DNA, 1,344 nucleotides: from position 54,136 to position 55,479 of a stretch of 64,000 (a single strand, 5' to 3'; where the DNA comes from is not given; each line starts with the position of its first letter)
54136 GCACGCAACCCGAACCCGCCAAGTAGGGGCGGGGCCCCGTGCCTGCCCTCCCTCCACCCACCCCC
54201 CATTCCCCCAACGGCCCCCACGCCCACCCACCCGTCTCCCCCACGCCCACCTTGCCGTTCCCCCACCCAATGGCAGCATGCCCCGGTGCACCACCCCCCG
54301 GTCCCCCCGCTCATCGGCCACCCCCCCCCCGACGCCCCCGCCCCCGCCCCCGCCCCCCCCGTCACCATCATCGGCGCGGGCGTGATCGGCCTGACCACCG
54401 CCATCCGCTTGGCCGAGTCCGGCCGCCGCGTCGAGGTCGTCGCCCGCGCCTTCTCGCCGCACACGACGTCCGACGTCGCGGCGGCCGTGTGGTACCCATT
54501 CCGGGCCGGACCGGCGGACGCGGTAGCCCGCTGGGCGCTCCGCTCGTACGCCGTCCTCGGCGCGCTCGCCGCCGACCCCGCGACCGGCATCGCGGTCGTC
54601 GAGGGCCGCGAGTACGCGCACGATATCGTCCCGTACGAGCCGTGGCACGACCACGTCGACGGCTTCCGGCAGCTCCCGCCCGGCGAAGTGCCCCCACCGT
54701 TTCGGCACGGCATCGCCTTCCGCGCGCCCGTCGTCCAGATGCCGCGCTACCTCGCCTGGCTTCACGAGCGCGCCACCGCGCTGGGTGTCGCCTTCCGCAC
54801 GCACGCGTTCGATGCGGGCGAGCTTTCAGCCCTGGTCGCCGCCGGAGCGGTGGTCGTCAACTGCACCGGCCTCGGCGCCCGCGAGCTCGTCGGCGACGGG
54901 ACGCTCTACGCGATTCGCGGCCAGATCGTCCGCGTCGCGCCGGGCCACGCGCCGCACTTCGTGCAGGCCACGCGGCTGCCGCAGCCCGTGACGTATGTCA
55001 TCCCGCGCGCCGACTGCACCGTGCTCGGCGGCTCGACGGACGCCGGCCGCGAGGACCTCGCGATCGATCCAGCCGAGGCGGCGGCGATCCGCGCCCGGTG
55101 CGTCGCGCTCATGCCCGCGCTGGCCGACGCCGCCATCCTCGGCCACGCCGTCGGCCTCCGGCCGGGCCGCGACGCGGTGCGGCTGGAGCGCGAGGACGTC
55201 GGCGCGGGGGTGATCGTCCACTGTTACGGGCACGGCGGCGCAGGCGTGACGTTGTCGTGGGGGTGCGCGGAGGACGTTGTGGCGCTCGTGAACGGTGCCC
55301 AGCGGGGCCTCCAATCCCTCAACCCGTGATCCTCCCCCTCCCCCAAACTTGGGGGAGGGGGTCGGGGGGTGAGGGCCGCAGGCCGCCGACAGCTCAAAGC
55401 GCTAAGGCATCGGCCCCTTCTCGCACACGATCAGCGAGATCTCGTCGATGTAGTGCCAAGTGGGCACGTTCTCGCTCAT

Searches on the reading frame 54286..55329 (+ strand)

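Call 7: search_protein_families(library=pfam, proteins=[window:54286-55329:+], max_evalue=0.001)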
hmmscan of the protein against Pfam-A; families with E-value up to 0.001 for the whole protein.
window:54286-55329:+ (347 aa): 4 families
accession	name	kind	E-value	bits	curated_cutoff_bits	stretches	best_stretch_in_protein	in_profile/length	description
PF01266.30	DAO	-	6.3e-41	141.5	27.9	1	26-333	2-352/353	FAD dependent oxidoreductase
PF00890.30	FAD_binding_2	-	1.2e-05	25.1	20.4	1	26-234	2-211/414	FAD binding domain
PF13450.12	NAD_binding_8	-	0.00036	21.2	21.9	1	28-52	1-25/68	NAD(P)-binding Rossmann-like domain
PF00070.33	Pyr_redox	-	0.00062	20.7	22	0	26-56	2-32/82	Pyridine nucleotide-disulphide oxidoreductase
